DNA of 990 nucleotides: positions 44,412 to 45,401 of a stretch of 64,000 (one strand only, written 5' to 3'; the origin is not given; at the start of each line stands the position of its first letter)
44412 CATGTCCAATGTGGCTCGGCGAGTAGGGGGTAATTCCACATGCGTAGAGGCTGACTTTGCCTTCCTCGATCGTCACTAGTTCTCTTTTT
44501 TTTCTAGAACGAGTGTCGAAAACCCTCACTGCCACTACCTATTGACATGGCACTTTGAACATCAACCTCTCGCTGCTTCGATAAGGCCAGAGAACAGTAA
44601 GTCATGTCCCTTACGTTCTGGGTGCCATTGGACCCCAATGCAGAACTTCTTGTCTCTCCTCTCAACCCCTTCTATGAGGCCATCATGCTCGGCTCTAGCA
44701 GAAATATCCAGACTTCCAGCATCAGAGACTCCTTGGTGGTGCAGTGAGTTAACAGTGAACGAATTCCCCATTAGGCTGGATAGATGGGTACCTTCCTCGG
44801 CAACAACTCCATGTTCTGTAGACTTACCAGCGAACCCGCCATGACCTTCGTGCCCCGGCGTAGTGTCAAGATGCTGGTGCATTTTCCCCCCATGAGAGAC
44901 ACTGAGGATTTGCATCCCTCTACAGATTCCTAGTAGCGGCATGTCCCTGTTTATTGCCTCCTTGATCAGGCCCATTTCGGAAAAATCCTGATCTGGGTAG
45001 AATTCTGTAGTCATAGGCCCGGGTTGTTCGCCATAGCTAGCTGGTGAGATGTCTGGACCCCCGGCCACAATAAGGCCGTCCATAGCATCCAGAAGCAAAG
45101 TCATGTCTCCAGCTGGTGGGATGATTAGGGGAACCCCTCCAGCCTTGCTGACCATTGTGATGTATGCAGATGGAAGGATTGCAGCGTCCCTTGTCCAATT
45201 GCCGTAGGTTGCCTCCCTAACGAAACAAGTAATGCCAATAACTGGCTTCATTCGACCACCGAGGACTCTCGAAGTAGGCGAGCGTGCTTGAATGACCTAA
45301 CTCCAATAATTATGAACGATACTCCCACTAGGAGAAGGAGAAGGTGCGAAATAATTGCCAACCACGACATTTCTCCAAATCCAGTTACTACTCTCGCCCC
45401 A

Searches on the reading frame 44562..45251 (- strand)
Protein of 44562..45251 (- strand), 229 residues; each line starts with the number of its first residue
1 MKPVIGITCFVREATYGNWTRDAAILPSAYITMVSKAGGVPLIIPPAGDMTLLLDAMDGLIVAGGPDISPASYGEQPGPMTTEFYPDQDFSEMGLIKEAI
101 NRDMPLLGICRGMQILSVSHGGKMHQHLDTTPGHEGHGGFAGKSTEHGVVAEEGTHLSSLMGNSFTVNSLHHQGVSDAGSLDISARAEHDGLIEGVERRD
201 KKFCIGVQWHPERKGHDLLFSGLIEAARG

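Call 83: search_protein_families(library=pfam, proteins=[window:44562-45251:-], max_evalue=0.00001)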
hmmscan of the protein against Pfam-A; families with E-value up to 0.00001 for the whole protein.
window:44562-45251:- (229 aa): 2 families
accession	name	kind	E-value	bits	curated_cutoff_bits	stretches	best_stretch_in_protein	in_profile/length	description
PF07722.19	Peptidase_C26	-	4.8e-58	196.9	20.5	1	3-212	1-219/219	Peptidase C26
PF00117.34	GATase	-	8.1e-18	65.2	22.8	1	72-214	57-174/190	Glutamine amidotransferase class-I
